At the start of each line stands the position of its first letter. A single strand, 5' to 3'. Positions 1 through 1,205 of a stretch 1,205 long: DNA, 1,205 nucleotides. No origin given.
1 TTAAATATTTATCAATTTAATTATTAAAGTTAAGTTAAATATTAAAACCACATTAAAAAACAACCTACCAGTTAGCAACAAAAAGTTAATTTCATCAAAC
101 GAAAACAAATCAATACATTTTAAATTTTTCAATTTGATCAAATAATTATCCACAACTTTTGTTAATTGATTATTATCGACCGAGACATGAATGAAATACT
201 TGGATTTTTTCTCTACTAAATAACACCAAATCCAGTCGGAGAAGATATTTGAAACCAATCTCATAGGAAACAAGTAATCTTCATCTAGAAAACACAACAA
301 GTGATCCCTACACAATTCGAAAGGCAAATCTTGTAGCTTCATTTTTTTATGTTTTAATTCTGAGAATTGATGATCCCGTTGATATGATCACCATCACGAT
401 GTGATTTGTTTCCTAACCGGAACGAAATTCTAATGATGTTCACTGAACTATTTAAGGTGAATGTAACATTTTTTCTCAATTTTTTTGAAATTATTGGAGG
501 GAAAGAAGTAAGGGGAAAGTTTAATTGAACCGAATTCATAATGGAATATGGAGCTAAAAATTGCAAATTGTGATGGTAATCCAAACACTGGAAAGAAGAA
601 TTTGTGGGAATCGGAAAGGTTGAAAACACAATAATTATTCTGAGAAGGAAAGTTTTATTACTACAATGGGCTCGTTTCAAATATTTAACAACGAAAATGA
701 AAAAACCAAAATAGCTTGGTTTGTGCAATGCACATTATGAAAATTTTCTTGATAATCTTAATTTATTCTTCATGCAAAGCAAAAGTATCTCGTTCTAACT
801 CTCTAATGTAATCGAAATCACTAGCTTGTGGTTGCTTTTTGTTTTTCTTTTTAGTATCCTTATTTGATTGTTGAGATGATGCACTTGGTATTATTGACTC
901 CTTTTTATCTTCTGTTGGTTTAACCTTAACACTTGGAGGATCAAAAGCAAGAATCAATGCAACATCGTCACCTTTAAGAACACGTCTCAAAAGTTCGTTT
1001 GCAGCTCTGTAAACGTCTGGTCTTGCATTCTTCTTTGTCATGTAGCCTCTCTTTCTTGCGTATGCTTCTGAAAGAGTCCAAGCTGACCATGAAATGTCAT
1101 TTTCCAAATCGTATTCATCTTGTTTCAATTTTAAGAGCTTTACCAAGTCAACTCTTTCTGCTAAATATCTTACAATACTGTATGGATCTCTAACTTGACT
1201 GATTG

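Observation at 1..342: Minimal F-box-only ORF with no room for a substrate-binding domain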

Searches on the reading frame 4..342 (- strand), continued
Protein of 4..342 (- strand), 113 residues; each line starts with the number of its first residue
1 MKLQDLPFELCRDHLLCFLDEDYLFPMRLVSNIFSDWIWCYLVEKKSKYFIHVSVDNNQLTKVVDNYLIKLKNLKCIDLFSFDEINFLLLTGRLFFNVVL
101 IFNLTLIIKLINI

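Call 32: search_protein_families(library=pfam, alignment_id=A1, max_evalue=10)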
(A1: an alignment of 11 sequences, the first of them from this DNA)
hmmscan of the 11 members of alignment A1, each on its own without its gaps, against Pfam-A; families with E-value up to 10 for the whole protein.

A. member 1, seq(91 aa): 1 family
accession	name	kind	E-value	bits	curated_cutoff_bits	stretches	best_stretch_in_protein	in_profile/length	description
PF12799.13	LRR_4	-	0.0074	17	27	1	54-85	7-39/44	Leucine Rich repeats (2 copies)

B. families by the number of members that match (of 11 scanned): 6 families
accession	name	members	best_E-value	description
PF00646.38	F-box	6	2.5e-06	F-box domain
PF12937.12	F-box-like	5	3.2e-05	F-box-like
PF12799.13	LRR_4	3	0.0019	Leucine Rich repeats (2 copies)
PF08518.16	GIT_SHD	1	0.076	Spa2 homology domain (SHD) of GIT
PF19972.4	TCAD3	1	0.08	Ternary complex associated domain 3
PF12630.12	Pox_polyA_pol_N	1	0.082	Poxvirus poly(A) polymerase N-terminal domain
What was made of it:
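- On F-box domain (Pfam PF00646 / PF12937): Six of 11 aligned family members hit PF00646 and five hit PF12937 (call 32).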

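Call 41: find_related_loci(query=window:70-342:-, collection=metagenome_contigs, flank=5000)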
Query seq(91 aa) (91 aa) in metagenome_contigs; peptide patterns used: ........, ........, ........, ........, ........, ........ (x = any residue, [..] = any of these).
263 stretches matched a pattern, but none encodes a relative of the query by tblastn (E <= 1e-3).

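Call 42: predict_structure(alignment_id=A2)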
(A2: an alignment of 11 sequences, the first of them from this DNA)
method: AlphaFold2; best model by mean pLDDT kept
length: 91 residues; sequences in the alignment: 11
mean_pLDDT: 75.0   pTM: 0.55
mean pLDDT of the five models: 75.0, 68.2, 64.8, 64.4, 53.8
residues with pLDDT >= 90: 0; 70-90: 72; 50-70: 12; < 50: 7
segments of 3 or more residues with pLDDT < 50: 85-91
pLDDT, mean of each block of 10 residues (from residue 1): 75 75 78 85 82 74 83 81 46 39
secondary structure, 60 per line:
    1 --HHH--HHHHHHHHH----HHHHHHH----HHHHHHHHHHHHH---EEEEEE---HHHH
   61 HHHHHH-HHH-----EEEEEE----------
elements in order: H8-16 H21-27 H32-44 E48-53 H57-66 E76-81
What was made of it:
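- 208..336 (-): Divergent F-box-like segment, residues 3-45, with predicted helices 8-16, 21-27 and 32-44. AF2 model with pLDDT 75 (call 42).
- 88..201 (-): First leucine-rich repeat, residues about 48-85, with a strand-helix-strand layout. This is the start of the long LRR solenoid of the full protein. AF2 places strands at 48-53 and 76-81 and a helix at 57-66 (call 42).
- On F-box domain (Pfam PF00646 / PF12937): The AF2 model (pLDDT 75) has helices at 8-16, 21-27 and 32-44 (call 42).
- The AF2 exon model has pLDDT 75 (call 42). The exon already contains an incomplete LRR, which would be exposed and unstable on its own (call 42).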

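Call 46: fold_search(model_id=the predicted structure, library=pdb)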
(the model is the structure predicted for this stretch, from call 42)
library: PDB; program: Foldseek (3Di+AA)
matches with E <= 10: 369; with E <= 0.001: 0
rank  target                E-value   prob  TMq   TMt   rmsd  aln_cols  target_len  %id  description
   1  1ii8_B                3.3e-01  0.30  0.32  0.19  10.0        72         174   18  Crystal structure of the P. furiosus Rad50 ATPase domain (released 2001-05-30)
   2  1us8_B                3.7e-01  0.30  0.33  0.24   9.3        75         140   23  The Rad50 signature motif: essential to ATP binding and biological function (released 2003-11-25)
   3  5g1n_E                6.9e-01  0.15  0.30  0.11   8.3        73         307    8  Aspartate transcarbamoylase domain of human CAD bound to PALA (released 2016-06-22)
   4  6j0y_B                9.6e-01  0.47  0.36  0.09   3.9        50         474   10  Crystal Structure of Yeast Rtt107 and Slx4 (released 2019-08-14)
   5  3od1_A                9.6e-01  0.08  0.23  0.08  10.8        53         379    8  The crystal structure of an ATP phosphoribosyltransferase regulatory subunit/histidyl-tRNA synthetase from Bacillus ha (released 2010-08-25)
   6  3qkr_B                1.1e+00  0.16  0.33  0.19   9.7        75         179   21  Mre11 Rad50 binding domain bound to Rad50 (released 2011-03-30)
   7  5bn4_B                1.1e+00  0.15  0.30  0.09   5.6        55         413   14  Structure of a unique ATP synthase NeqA-NeqB in complex with ANP from Nanoarcheaum equitans (released 2015-09-16)
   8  8if6_A                1.2e+00  0.41  0.39  0.06   2.6        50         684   16  Conformational Dynamics of the D53-D3-D14 Complex in Strigolactone Signaling (released 2023-07-12)
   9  6brp_D                1.4e+00  0.44  0.41  0.07   2.5        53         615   21  F-box protein form 2 (released 2018-11-21)
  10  6j0x_C                1.4e+00  0.30  0.33  0.08   3.5        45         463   13  Crystal Structure of Yeast Rtt107 and Mms22 (released 2019-08-14)
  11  6brq_B                1.4e+00  0.30  0.38  0.07   2.6        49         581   16  Crystal structure of rice ASK1-D3 ubiquitin ligase complex crystal form 3 (released 2018-11-21)
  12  2e88                  1.4e+00  0.13  0.29  0.10   6.4        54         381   18  Crystal structure of the human Hsp70 ATPase domain in the apo form (released 2008-01-22)
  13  6brq_D                1.5e+00  0.30  0.38  0.07   2.6        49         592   16  Crystal structure of rice ASK1-D3 ubiquitin ligase complex crystal form 3 (released 2018-11-21)
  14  1fqv_A                1.6e+00  0.41  0.55  0.19   3.6        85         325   14  Insights into scf ubiquitin ligases from the structure of the skp1-skp2 complex (released 2000-11-29)
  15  9avj_A                1.6e+00  0.16  0.34  0.09   5.5        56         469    9  PS3 F1 ATPase Wild type (released 2024-10-30)
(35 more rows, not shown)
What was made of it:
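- Tried and rejected: SKP2 had the best TM-score, 0.55 (call 46).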

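Call 56: predict_structure(alignment_id=A3)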
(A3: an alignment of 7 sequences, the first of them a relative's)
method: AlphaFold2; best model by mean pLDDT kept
length: 1101 residues; sequences in the alignment: 7
mean_pLDDT: 70.8   pTM: 0.49
mean pLDDT of the five models: 70.8, 70.6, 67.1, 65.3, 59.1
residues with pLDDT >= 90: 154; 70-90: 506; 50-70: 243; < 50: 198
segments of 3 or more residues with pLDDT < 50: 1-35, 83-88, 386-388, 587-591, 608-619, 681-683, 756-759, 840-859, 873-875, 939-943, 957-961, 1009-1067, 1069-1101
pLDDT, mean of each block of 10 residues (from residue 1): 37 42 39 51 73 62 75 83 44 81 90 81 84 95 90 96 80 90 95 93 95 90 93 92 74 81 91 83 86 76 81 89 82 84 85 75 75 84 55 65 72 58 81 64 85 67 88 85 85 89 80 88 87 86 67 79 79 72 54 55 54 35 82 75 74 84 89 81 63 90 83 79 79 85 66 55 77 76 62 74 75 67 60 67 41 42 59 59 81 83 84 70 79 63 59 58 57 68 66 78 66 28 30 35 37 38 43 40 36 23 21
secondary structure, 60 per line:
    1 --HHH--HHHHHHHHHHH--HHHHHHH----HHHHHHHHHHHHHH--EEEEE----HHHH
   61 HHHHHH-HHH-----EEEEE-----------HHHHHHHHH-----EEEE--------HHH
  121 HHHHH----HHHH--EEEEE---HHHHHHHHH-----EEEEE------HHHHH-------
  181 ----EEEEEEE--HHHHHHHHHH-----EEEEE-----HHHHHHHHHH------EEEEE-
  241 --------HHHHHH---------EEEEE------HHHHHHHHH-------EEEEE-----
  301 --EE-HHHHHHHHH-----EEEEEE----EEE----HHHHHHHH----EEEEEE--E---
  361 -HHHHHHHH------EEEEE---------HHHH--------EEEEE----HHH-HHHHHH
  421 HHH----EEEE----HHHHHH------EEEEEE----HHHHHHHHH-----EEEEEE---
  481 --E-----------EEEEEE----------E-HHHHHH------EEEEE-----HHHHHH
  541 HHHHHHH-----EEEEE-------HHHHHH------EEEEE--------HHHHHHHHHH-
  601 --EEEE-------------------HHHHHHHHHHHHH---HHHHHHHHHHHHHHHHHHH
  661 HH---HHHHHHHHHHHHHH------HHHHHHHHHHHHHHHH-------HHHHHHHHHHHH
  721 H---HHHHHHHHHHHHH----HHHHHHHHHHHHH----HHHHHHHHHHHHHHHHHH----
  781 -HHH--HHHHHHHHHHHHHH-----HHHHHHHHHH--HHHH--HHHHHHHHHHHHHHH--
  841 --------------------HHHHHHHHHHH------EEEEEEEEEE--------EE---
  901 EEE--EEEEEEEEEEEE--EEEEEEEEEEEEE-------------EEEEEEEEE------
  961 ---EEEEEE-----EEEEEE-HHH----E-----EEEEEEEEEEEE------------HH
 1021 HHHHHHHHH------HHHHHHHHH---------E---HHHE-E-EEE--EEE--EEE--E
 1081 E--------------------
elements in order (helices of 4 or more, strands of 3 or more residues): H8-18 H21-27 H32-45 E48-52 H57-66 E76-80 H92-100 E106-109 H118-125 H130-133 E136-140 H144-152 E158-162 H169-173 E185-191 H194-203 E209-213 H219-228 E235-239 H249-254 E264-268 H275-283 E291-295 H306-314 E320-325 E330-332 H337-344 E349-354 H362-369 E376-380 H390-393 E402-406 H415-423 E428-431 H436-441 E448-453 H458-466 E472-477 E495-500 H513-518 E525-529 H535-547 E553-557 H565-570 E577-581 H590-599 E603-606 H626-638 H642-662 H666-679 H686-701 H709-721 H725-737 H742-754 H759-776 H787-800 H806-815 H818-821 H824-838 H861-871 E878-887 E901-903 E906-917 E920-932 E946-954 E964-969 E975-980 E995-1006 H1019-1029 H1036-1044 E1065-1067 E1070-1072 E1075-1077
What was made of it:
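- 88..201 (-): In the full-length orthologue model the LRRs run from residue 48 to 606 (call 56).
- On FBXL-type (F-box + LRR) SCF receptor: The orthologue model has about 20 repeats over residues 48-606 (call 56).
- Architecture of the orthologue: helices, then about 20 LRRs, a helical region and a beta-sandwich (call 56). In the full-length model the first 35 residues have low confidence (call 56).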

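Call 58: find_encoding_contigs(protein=P0004, flank=5000, max_places=3)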
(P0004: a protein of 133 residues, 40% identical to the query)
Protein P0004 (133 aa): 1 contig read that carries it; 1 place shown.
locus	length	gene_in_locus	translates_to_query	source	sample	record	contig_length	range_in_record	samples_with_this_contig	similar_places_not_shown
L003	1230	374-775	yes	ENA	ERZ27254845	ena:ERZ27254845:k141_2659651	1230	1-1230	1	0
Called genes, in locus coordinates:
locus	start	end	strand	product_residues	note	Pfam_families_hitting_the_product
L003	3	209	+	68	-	?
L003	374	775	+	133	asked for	PF00646:F-box (faint)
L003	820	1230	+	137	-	?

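Call 59: find_encoding_contigs(protein=P0006, flank=5000, max_places=3)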
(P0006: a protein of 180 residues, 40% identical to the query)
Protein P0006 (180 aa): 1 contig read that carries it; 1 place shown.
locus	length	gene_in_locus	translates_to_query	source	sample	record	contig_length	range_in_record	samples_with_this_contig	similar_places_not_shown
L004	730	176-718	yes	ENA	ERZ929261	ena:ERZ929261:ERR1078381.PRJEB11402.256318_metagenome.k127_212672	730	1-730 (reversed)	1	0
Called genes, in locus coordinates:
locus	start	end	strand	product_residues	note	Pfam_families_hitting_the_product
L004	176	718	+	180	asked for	-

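Call 63: fold_search(model_id=the predicted structure, library=pdb)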
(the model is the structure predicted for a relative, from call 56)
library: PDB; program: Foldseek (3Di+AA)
matches with E <= 10: 1003; with E <= 0.001: 102
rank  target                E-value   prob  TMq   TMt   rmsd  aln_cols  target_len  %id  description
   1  6brq_B                3.3e-11  1.00  0.33  0.54   8.7       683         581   14  Crystal structure of rice ASK1-D3 ubiquitin ligase complex crystal form 3 (released 2018-11-21)
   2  6bro_B                4.9e-11  1.00  0.30  0.47  10.0       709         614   14  Crystal structure of ASK1-D3 ubiquitin ligase form1 (released 2018-11-21)
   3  6brp_B                7.6e-11  1.00  0.32  0.51   9.1       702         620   14  F-box protein form 2 (released 2018-11-21)
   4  6bro_D                2.1e-10  1.00  0.30  0.47   9.8       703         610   14  Crystal structure of ASK1-D3 ubiquitin ligase form1 (released 2018-11-21)
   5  6brq_D                7.2e-10  1.00  0.32  0.51   9.2       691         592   14  Crystal structure of rice ASK1-D3 ubiquitin ligase complex crystal form 3 (released 2018-11-21)
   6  4qbz_B                3.4e-08  1.00  0.23  0.30  11.7       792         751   13  Crystal structure of human TLR8 in complex with DS-802 (released 2014-10-22)
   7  5hzg_B                5.8e-08  1.00  0.28  0.42  11.1       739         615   12  The crystal structure of the strigolactone-induced AtD14-D3-ASK1 complex (released 2016-08-03)
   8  3ogk_H                8.0e-08  1.00  0.29  0.50   8.5       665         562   12  Structure of COI1-ASK1 in complex with coronatine and an incomplete JAZ1 degron (released 2010-10-13)
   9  3ogl_B                8.0e-08  1.00  0.30  0.49   9.0       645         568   12  Structure of COI1-ASK1 in complex with JA-isoleucine and the JAZ1 degron (released 2010-10-13)
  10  3ogk_B                8.4e-08  1.00  0.30  0.50   8.4       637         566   12  Structure of COI1-ASK1 in complex with coronatine and an incomplete JAZ1 degron (released 2010-10-13)
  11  3tsr_E                8.4e-08  1.00  0.28  0.56   7.1       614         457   12  X-ray structure of mouse ribonuclease inhibitor complexed with mouse ribonuclease 1 (released 2012-09-19)
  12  2p1n_B                8.7e-08  1.00  0.27  0.47  10.4       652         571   11  Mechanism of Auxin Perception by the TIR1 Ubiqutin Ligase (released 2007-04-10)
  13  5hyw_C                8.7e-08  1.00  0.30  0.50   9.1       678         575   13  The crystal structure of the D3-ASK1 complex (released 2016-08-03)
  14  2p1m_B                1.2e-07  1.00  0.28  0.47  10.0       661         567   12  TIR1-ASK1 complex structure (released 2007-04-10)
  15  4r07_C                1.3e-07  1.00  0.23  0.31  11.3       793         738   13  Crystal structure of human TLR8 in complex with ORN06 (released 2015-01-14)
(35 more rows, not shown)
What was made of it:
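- On FBXL-type (F-box + LRR) SCF receptor: The best PDB matches are D3, COI1, TIR1 and Dia2 (call 63).
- Closest known: F-box/LRR. Same: Foldseek on the orthologue model gives D3-ASK1 at E 3.3e-11, plus COI1, TIR1 and Dia2 (call 63).
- The best Foldseek PDB matches are Skp1-bound F-box-LRR receptors: D3/MAX2 at E 3.3e-11, then COI1, TIR1 and Dia2 (call 63).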

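Call 66: find_encoding_contigs(protein=P0003, flank=3000, max_places=2)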
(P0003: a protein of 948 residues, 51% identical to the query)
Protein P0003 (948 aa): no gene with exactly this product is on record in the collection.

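Call 67: find_encoding_contigs(protein=P0010, flank=3000, max_places=2)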
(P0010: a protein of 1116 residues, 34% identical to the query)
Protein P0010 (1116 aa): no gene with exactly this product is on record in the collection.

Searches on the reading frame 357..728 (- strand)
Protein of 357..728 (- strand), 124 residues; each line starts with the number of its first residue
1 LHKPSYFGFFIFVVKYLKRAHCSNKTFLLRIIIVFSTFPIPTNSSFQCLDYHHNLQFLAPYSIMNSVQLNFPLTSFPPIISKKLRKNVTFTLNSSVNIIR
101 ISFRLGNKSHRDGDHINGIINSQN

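Call 6: search_protein_families(library=pfam, proteins=[window:357-728:-], max_evalue=10)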
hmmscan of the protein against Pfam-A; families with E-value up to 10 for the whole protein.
window:357-728:- (124 aa): 0 families
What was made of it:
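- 343..762 (-): Intergenic spacer between two tandem minus-strand genes. It should hold the promoter and 5' UTR of the F-box gene and the 3' UTR of the upstream gene. These roles are inferred and were not mapped. The 124-aa TTG ORF at 354..728 has no Pfam hit (call 6).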

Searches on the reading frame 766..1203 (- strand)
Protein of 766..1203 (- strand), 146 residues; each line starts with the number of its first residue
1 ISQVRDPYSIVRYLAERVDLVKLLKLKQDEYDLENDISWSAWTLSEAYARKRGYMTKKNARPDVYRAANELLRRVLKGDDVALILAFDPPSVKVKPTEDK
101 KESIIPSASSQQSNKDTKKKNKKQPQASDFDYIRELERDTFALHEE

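Call 6: search_protein_families(library=pfam, proteins=[window:766-1203:-], max_evalue=10)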
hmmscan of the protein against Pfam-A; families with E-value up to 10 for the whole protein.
window:766-1203:- (146 aa): 0 families

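Call 9: find_homologous_proteins(query=window:766-1203:-, max_evalue=0.001)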
Query window:766-1203:-: 85 candidates shared short words with the query, none scored E <= 0.001.

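Call 11: search_solved_structures(query=window:766-1203:-, max_evalue=10, show_alignments=3)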
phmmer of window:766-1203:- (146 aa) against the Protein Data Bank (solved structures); distinct sequences matched with E-value up to 10: 3.
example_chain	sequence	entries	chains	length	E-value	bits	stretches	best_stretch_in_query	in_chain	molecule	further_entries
5t62_W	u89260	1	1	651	0.14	15.7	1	34-94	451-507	Large subunit GTPase 1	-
6n8n_W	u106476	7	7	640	0.15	15.6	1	34-93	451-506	Large subunit GTPase 1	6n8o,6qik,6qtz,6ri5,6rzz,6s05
4ftf_A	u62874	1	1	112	1.5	12.3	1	70-117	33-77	Alternate secretin pathway subunit S (VC395_1821, VC1703)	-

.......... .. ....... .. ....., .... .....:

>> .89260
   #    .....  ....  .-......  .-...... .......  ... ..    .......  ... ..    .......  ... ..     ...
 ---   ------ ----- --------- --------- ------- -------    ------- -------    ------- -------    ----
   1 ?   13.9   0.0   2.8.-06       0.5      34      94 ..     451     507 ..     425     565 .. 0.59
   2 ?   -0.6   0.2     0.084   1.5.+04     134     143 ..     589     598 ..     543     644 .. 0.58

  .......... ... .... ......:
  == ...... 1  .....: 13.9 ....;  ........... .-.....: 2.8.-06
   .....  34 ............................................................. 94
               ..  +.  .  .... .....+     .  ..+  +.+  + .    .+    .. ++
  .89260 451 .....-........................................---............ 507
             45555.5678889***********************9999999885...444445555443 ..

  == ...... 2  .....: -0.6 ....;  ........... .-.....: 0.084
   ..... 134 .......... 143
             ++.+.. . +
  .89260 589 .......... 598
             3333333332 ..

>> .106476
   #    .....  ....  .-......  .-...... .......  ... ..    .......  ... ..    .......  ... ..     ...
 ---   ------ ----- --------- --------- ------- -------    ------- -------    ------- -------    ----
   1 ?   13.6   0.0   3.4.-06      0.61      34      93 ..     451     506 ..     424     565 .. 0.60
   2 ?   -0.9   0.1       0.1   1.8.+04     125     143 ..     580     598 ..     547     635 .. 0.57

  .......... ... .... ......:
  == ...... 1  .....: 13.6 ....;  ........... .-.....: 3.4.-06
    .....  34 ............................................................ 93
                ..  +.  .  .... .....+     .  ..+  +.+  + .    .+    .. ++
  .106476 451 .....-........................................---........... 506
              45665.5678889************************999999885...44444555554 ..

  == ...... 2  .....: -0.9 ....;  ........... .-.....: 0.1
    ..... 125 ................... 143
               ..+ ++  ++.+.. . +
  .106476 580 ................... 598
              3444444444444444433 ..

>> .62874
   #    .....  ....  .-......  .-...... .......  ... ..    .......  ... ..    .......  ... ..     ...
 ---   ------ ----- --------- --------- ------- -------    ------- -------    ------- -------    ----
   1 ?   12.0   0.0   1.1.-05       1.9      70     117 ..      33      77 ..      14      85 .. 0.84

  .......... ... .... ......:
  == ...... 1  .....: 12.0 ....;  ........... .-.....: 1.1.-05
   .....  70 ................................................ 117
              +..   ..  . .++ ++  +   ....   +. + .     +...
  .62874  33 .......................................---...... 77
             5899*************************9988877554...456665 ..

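Call 16: search_protein_families(library=ncbifam, proteins=[window:766-1203:-], max_evalue=10)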
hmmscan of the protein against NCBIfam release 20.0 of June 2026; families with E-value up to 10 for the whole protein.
window:766-1203:- (146 aa): 0 families

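Call 65: find_related_loci(query=window:766-1203:-, collection=metagenome_contigs, flank=8000)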
Query window:766-1203:- (146 aa) in metagenome_contigs; peptide patterns used: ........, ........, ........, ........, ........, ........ (x = any residue, [..] = any of these).
231 stretches matched a pattern, but none encodes a relative of the query by tblastn (E <= 1e-3).
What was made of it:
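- Tried and rejected: Two metagenome scans, one with exon 1 and one with the neighbour protein: pattern matches only, none confirmed (calls 41, 65).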
